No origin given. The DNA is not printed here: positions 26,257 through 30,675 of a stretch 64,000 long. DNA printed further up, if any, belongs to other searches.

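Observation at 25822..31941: The conserved queA-tgt-yajC-secDF operon is split by a ~6.1 kb insertion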

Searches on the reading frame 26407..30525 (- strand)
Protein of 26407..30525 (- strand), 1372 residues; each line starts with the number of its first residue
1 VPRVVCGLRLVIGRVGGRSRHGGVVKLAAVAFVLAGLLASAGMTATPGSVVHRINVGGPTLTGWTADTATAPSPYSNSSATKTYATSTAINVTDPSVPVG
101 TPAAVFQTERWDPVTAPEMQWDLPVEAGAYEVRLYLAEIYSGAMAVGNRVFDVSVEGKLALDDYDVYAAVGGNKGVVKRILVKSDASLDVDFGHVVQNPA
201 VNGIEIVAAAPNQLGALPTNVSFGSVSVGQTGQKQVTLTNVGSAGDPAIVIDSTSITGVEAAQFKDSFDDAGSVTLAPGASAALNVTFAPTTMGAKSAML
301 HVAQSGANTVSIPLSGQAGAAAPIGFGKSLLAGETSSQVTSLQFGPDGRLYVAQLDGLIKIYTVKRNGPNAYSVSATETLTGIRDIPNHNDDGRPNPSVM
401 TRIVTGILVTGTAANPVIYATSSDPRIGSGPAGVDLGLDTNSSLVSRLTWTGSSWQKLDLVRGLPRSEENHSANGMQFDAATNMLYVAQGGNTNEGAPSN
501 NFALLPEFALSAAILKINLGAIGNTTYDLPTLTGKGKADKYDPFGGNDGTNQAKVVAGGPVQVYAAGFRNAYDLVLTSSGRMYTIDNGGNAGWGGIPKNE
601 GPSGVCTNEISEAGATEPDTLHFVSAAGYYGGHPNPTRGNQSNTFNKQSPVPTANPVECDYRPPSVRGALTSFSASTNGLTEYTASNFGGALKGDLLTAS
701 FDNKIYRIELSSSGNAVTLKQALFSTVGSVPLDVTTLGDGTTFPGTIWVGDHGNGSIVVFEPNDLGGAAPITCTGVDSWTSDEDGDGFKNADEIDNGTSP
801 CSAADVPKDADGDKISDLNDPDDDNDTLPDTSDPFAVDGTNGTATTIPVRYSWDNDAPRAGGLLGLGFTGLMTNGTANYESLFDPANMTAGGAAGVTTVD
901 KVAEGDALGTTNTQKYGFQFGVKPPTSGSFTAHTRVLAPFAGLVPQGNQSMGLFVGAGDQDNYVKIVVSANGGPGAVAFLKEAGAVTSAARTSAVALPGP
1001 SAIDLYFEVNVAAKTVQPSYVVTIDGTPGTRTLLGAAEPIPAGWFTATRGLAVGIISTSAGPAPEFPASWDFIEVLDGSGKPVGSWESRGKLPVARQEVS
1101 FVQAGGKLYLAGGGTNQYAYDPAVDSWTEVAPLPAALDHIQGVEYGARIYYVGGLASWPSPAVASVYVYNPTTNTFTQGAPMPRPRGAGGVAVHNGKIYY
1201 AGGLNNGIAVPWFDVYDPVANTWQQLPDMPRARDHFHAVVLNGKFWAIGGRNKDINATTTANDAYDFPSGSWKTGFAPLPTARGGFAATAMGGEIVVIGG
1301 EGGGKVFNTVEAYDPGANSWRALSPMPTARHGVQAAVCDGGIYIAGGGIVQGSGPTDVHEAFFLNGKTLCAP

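Call 3: search_protein_families(library=pfam, proteins=[window:26407-30525:-])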
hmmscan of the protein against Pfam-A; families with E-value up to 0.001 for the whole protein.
window:26407-30525:- (1372 aa): 15 families
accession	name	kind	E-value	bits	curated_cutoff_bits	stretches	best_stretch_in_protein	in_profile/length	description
PF01344.31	Kelch_1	-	9.7e-40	134.1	20.1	3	1282-1327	1-46/46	Kelch motif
PF13964.12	Kelch_6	-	7.1e-37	124.6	25.3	3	1190-1233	6-50/50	Kelch motif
PF24681.1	Kelch_KLHDC2_KLHL20_DRC7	-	4.4e-26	92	50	2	1087-1250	42-221/221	KLHDC2/KLHL20/DRC7 Kelch-repeats domain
PF25210.1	Kelch_FKB95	-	6.9e-24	85.3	70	3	1139-1224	35-121/268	FKB95, Kelch-repeats domain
PF13418.12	Kelch_4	-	9.4e-22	77.1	21.6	1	1282-1328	1-49/49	Galactose oxidase, central domain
PF07646.21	Kelch_2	-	3.9e-21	74.3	21.3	1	1283-1327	2-48/48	Kelch motif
PF11721.14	Malectin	-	2.6e-19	70.2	23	1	50-190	1-137/163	Malectin domain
PF13415.12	Kelch_3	-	4.2e-18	65.5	22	2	1292-1333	1-43/48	Galactose oxidase, central domain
PF24981.1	Beta-prop_ATRN-LZTR1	-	1.7e-15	57.5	50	2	1149-1348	1-220/289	Attractin/LZTR1 beta-propeller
PF22073.2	Cep192_D4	-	1.1e-10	42.1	35.5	1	219-319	9-112/112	Cep192 domain 4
PF15780.11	ASH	-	1.6e-08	35.1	27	1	218-308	11-94/98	Abnormal spindle-like microcephaly-assoc'd, ASPM-SPD-2-Hydin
PF24996.1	NANM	-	3e-08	33.3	45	0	1220-1301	40-125/350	N-acetylneuraminate epimerase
PF22544.2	HYDIN_VesB_CFA65-like_Ig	-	2.4e-07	31.4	25.5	1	218-316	7-99/100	HYDIN/CFA65/VesB-like, Ig-like domain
PF12819.13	Malectin_like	-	0.00012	21.9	24.5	1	74-206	190-328/331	Malectin-like domain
PF12371.14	TMEM131_like_N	-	0.00016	22.3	28.8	1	218-302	5-82/84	Transmembrane protein 131-like N-terminal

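Call 15: find_homologous_proteins(query=window:26407-30525:-, region=1-1372)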
Query window:26407-30525:-, residues 1-1372 (1372 aa): 1594 proteins with E <= 0.001 among 8000 candidates; the best 120 are listed.
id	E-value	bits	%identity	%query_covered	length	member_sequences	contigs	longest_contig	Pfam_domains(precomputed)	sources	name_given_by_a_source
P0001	0.0e+0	3031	100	98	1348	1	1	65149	PF07646.22,PF24681.2,PF13415.13,PF24981.2,PF01344.32,PF25210.2,PF22544.3,PF22073.3,PF24996.1,PF15780.12,PF13964.13,PF11721.15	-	-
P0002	0.0e+0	2631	64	78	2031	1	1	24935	PF07646.22,PF24681.2,PF13415.13,PF24981.2,PF01344.32,PF25210.2,PF22544.3,PF22073.3,PF18368.8,PF15780.12,PF13964.13,PF12819.14,PF14874.13,PF07705.18,PF12371.15,PF11721.15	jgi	jgi:hypothetical protein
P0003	0.0e+0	2205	64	78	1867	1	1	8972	PF07646.22,PF24681.2,PF13415.13,PF24981.2,PF01344.32,PF25210.2,PF22544.3,PF22073.3,PF15780.12,PF13964.13,PF24798.3,PF12819.14,PF12371.15,PF11721.15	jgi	jgi:N-acetylneuraminic acid mutarotase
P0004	0.0e+0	2099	62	77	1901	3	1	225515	PF07646.22,PF24681.2,PF13415.13,PF24981.2,PF01344.32,PF25210.2,PF22544.3,PF22073.3,PF15780.12,PF13964.13,PF12819.14,PF12371.15,PF11721.15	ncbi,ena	-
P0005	0.0e+0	2087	62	75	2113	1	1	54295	PF07646.22,PF24681.2,PF07610.18,PF13415.13,PF24981.2,PF01344.32,PF25210.2,PF22544.3,PF22073.3,PF24996.1,PF15780.12,PF13964.13,PF12819.14,PF12371.15,PF11721.15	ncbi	-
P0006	0.0e+0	2067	58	78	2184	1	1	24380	PF07646.22,PF24681.2,PF07610.18,PF13415.13,PF24981.2,PF01344.32,PF25210.2,PF22067.3,PF22544.3,PF22073.3,PF24996.1,PF15780.12,PF13964.13,PF12819.14,PF14874.13,PF12371.15,PF11721.15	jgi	jgi:hypothetical protein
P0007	0.0e+0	2023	63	55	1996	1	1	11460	PF22060.3,PF24681.2,PF07610.18,PF01344.32,PF25210.2,PF22067.3,PF24507.2,PF24499.2,PF22544.3,PF22073.3,PF13964.13,PF26015.1,PF07705.18,PF24771.4,PF07646.22,PF21633.4,PF13415.13,PF24981.2,PF24501.2,PF18368.8,PF24996.1,PF15780.12,PF24798.3,PF12819.14,PF14874.13,PF00927.29,PF12371.15,PF11721.15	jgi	jgi:Malectin domain/Abnormal spindle-like microcephaly-assoc'd, ASPM-SPD-2-Hydin/Kelch motif/Glucose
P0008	0.0e+0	2011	58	77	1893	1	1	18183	PF07646.22,PF24681.2,PF07610.18,PF13415.13,PF24981.2,PF01344.32,PF25210.2,PF22544.3,PF22073.3,PF24996.1,PF15780.12,PF13964.13,PF12819.14,PF14874.13,PF12371.15,PF11721.15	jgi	-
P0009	0.0e+0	2003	53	95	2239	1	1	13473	PF24771.4,PF07646.22,PF24681.2,PF07610.18,PF13415.13,PF24981.2,PF01344.32,PF25210.2,PF22544.3,PF22073.3,PF16990.12,PF15780.12,PF13964.13,PF12819.14,PF12371.15,PF11721.15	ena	-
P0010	0.0e+0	2000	61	76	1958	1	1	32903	PF07646.22,PF24681.2,PF07610.18,PF13415.13,PF24981.2,PF01344.32,PF25210.2,PF22544.3,PF22073.3,PF24996.1,PF15780.12,PF13964.13,PF12819.14,PF12371.15,PF11721.15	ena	-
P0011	0.0e+0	1998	58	79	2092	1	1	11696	PF07646.22,PF24681.2,PF07610.18,PF13415.13,PF24981.2,PF01344.32,PF25210.2,PF22067.3,PF24499.2,PF22544.3,PF22073.3,PF18368.8,PF24996.1,PF15780.12,PF13964.13,PF24798.3,PF12819.14,PF14874.13,PF00927.29,PF12371.15,PF11721.15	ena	-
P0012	0.0e+0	1964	59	77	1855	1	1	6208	PF24771.4,PF07646.22,PF24681.2,PF07610.18,PF13415.13,PF24981.2,PF01344.32,PF25210.2,PF22067.3,PF22544.3,PF22073.3,PF24996.1,PF15780.12,PF13964.13,PF12819.14,PF14874.13,PF12371.15,PF11721.15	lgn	-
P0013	0.0e+0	1952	63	54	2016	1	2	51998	PF22060.3,PF24681.2,PF07610.18,PF01344.32,PF25210.2,PF22067.3,PF24507.2,PF24499.2,PF22544.3,PF22073.3,PF13964.13,PF26015.1,PF24771.4,PF07646.22,PF06280.19,PF21633.4,PF13415.13,PF24981.2,PF24501.2,PF18368.8,PF24996.1,PF15780.12,PF24798.3,PF12819.14,PF14874.13,PF00927.29,PF12371.15,PF11721.15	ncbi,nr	ncbi:MAG: choice-of-anchor D domain-containing protein [Acidobacteria bacterium]|nr:choice-of-anchor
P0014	0.0e+0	1945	57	79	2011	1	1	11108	PF22060.3,PF24681.2,PF07610.18,PF01344.32,PF25210.2,PF22067.3,PF24507.2,PF24499.2,PF22544.3,PF22073.3,PF13964.13,PF22064.3,PF07705.18,PF24771.4,PF07646.22,PF13418.13,PF21633.4,PF13415.13,PF24981.2,PF25248.1,PF18368.8,PF24996.1,PF15780.12,PF24798.3,PF12819.14,PF14874.13,PF00927.29,PF22066.3,PF12371.1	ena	-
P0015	0.0e+0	1929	64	99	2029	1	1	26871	PF07646.22,PF24681.2,PF13415.13,PF24981.2,PF01344.32,PF25210.2,PF22544.3,PF22073.3,PF15780.12,PF13964.13,PF13205.13,PF12819.14,PF12371.15,PF11721.15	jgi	jgi:hypothetical protein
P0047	0.0e+0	1774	59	98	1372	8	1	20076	PF07646.22,PF24681.2,PF13415.13,PF24981.2,PF01344.32,PF25210.2,PF22073.3,PF24996.1,PF15780.12,PF13964.13,PF18884.6,PF11721.15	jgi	jgi:hypothetical protein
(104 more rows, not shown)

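Call 34: find_encoding_contigs(protein=P0002, flank=6000, max_places=2)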
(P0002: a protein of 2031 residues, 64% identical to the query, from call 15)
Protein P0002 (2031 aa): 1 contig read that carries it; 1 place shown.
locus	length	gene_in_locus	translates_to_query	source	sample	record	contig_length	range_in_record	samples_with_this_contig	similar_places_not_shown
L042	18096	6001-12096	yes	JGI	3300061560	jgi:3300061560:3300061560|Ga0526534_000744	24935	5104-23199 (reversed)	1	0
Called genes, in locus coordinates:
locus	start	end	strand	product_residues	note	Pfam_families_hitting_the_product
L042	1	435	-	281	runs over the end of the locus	PF00872:Transposase_mut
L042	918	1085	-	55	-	-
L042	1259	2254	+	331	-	PF00512:HisKA, PF02518:HATPase_c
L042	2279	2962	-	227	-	PF00072:Response_reg, PF00486:Trans_reg_C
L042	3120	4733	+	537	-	PF13727:CoA_binding_3, PF02397:Bac_transf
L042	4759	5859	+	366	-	PF01073:3Beta_HSD (weak), PF01370:Epimerase, PF04321:RmlD_sub_bind, PF13460:NAD_binding_10 (weak), PF16363:GDP_Man_Dehyd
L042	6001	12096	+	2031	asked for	PF11721:Malectin, PF15780:ASH, PF13964:Beta-prop_Calicin, PF24681:Kelch_KLHDC2_KLHL20_DRC7, PF01344:Kelch_1, PF25210:Kelch_FKB95, PF01344:Kelch_1, PF13964:Beta-prop_Calicin, +17 more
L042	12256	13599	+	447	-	PF03721:UDPG_MGDP_dh_N, PF00984:UDPG_MGDP_dh, PF03720:UDPG_MGDP_dh_C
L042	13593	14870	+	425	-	PF13439:Glyco_transf_4, PF13579:Glyco_trans_4_4, PF00534:Glycos_transf_1, PF13692:Glyco_trans_1_4, PF13524:Glyco_trans_1_2 (weak)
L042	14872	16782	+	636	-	PF13522:GATase_6, PF13537:GATase_7, PF00733:Asn_synthase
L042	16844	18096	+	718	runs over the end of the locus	PF00107:ADH_zinc_N, PF01408:GFO_IDH_MocA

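Call 35: find_encoding_contigs(protein=P0004, flank=6000, max_places=2)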
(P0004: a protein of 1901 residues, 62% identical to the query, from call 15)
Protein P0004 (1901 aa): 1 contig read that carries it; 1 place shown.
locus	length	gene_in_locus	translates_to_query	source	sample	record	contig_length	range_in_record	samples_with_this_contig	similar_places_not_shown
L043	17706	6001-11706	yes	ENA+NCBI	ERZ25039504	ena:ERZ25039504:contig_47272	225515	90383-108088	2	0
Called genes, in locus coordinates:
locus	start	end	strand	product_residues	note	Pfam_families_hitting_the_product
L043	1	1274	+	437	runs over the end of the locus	PF02254:TrkA_N (faint), PF03446:NAD_binding_2 (faint), PF03721:UDPG_MGDP_dh_N, PF03807:F420_oxidored (faint), PF00984:UDPG_MGDP_dh, PF03720:UDPG_MGDP_dh_C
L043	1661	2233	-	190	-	-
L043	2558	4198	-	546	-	PF02706:Wzz, PF01656:CbiA, PF06564:CBP_BcsQ (weak), PF09140:MipZ, PF10609:ParA, PF13614:AAA_31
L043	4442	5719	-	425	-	PF13229:Beta_helix, PF05048:NosD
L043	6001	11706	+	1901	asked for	PF11721:Malectin, PF22073:Cep192_D4, PF13964:Beta-prop_Calicin, PF24681:Kelch_KLHDC2_KLHL20_DRC7, PF24981:Beta-prop_ATRN-LZTR1, PF25210:Kelch_FKB95, PF01344:Kelch_1, PF13415:Beta-prop_FBX42, +13 more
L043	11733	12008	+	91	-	-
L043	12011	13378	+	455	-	PF13229:Beta_helix, PF05048:NosD (weak)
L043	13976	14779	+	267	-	PF01522:Polysacc_deac_1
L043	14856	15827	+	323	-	PF00685:Sulfotransfer_1 (weak), PF13469:Sulfotransfer_3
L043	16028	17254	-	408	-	PF04577:Glyco_transf_61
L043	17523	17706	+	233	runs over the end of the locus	PF00685:Sulfotransfer_1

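Call 70: search_protein_families(library=padloc, proteins=[window:26407-30525:-], max_evalue=0.001)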
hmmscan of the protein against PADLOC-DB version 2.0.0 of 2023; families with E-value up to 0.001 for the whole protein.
window:26407-30525:- (1372 aa): 0 families

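Call 71: search_protein_families(library=ncbifam, proteins=[window:26407-30453:-], max_evalue=0.001)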
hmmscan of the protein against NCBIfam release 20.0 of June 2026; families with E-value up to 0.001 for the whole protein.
window:26407-30453:- (1348 aa): 6 families
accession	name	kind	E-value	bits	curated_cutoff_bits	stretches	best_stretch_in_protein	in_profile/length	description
NF012200.0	choice_anch_D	domain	4.8e-13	49.6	45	1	183-281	10-104/108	choice-of-anchor D domain-containing protein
TIGR03548.1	mutarot_permut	subfamily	1.8e-09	37.1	243.2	1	1119-1253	69-203/323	cyclically-permuted mutarotase family protein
NF049877.1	GlucurArabfur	equivalog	7.6e-09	33.7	1800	1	26-188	1059-1234/1400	beta-d-glucuronidase/beta-L-arabinofuranosidase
NF010730.0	PRK14131.1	subfamily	1.6e-07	30.4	416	0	1087-1184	54-160/384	N-acetylneuraminate epimerase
TIGR02604.1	Piru_Ver_Nterm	subfamily_domain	5.6e-07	29.3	122.2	1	437-716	112-332/367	PVC-type heme-binding CxxCH protein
TIGR03547.1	muta_rot_YjhT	subfamily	1.8e-06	27.4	256.35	0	1196-1276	40-126/346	YjhT family mutarotase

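Call 73: find_encoding_contigs(protein=P0015, flank=5000, max_places=2)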
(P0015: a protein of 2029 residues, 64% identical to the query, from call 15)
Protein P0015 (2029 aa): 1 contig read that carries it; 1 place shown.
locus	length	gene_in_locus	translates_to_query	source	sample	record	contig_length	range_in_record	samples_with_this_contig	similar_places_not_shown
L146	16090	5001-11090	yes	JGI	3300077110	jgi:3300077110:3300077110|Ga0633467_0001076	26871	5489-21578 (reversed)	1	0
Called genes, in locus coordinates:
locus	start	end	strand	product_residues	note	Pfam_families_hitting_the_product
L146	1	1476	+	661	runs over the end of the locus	PF04932:Wzy_C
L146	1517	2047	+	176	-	PF04542:Sigma70_r2, PF08281:Sigma70_r4_2, PF04545:Sigma70_r4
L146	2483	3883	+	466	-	PF13727:CoA_binding_3, PF02397:Bac_transf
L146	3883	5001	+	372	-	PF01408:GFO_IDH_MocA, PF02894:GFO_IDH_MocA_C, PF22725:GFO_IDH_MocA_C3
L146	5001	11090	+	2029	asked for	PF11721:Malectin, PF15780:ASH, PF22073:Cep192_D4, PF22544:HYDIN_VesB_CFA65-like_Ig, PF24681:Kelch_KLHDC2_KLHL20_DRC7, PF25210:Kelch_FKB95, PF01344:Kelch_1, PF24681:Kelch_KLHDC2_KLHL20_DRC7, +9 more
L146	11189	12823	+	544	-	PF01943:Polysacc_synt, PF13440:Polysacc_synt_3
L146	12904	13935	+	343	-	PF00535:Glycos_transf_2, PF10111:Glyco_tranf_2_2 (weak), PF13641:Glyco_tranf_2_3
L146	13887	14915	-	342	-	PF00535:Glycos_transf_2, PF10111:Glyco_tranf_2_2, PF13641:Glyco_tranf_2_3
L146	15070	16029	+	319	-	PF00535:Glycos_transf_2, PF13641:Glyco_tranf_2_3, PF13632:Glyco_trans_2_3 (weak)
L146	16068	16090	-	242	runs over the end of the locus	-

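Call 74: find_encoding_contigs(protein=P0047, flank=5000, max_places=2)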
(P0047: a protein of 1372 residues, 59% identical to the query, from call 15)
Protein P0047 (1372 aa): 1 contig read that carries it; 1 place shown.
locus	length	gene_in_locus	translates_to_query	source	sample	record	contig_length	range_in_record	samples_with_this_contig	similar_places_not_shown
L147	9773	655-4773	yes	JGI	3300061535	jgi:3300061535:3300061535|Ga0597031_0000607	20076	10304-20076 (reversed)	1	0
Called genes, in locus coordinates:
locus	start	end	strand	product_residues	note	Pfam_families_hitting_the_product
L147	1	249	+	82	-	?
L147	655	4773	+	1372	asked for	PF11721:Malectin, PF13964:Beta-prop_Calicin, PF24681:Kelch_KLHDC2_KLHL20_DRC7, PF24981:Beta-prop_ATRN-LZTR1, PF01344:Kelch_1, PF25210:Kelch_FKB95, PF01344:Kelch_1, PF24681:Kelch_KLHDC2_KLHL20_DRC7, +8 more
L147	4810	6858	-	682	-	PF13469:Sulfotransfer_3, PF00535:Glycos_transf_2, PF10111:Glyco_tranf_2_2 (weak), PF13641:Glyco_tranf_2_3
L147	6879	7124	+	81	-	-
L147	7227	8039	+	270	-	PF00685:Sulfotransfer_1, PF13469:Sulfotransfer_3 (faint)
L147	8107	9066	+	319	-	PF13469:Sulfotransfer_3 (faint)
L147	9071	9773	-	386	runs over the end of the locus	PF20706:GT4-conflict (faint), PF13439:Glyco_transf_4, PF13579:Glyco_trans_4_4, PF00534:Glycos_transf_1, PF13692:Glyco_trans_1_4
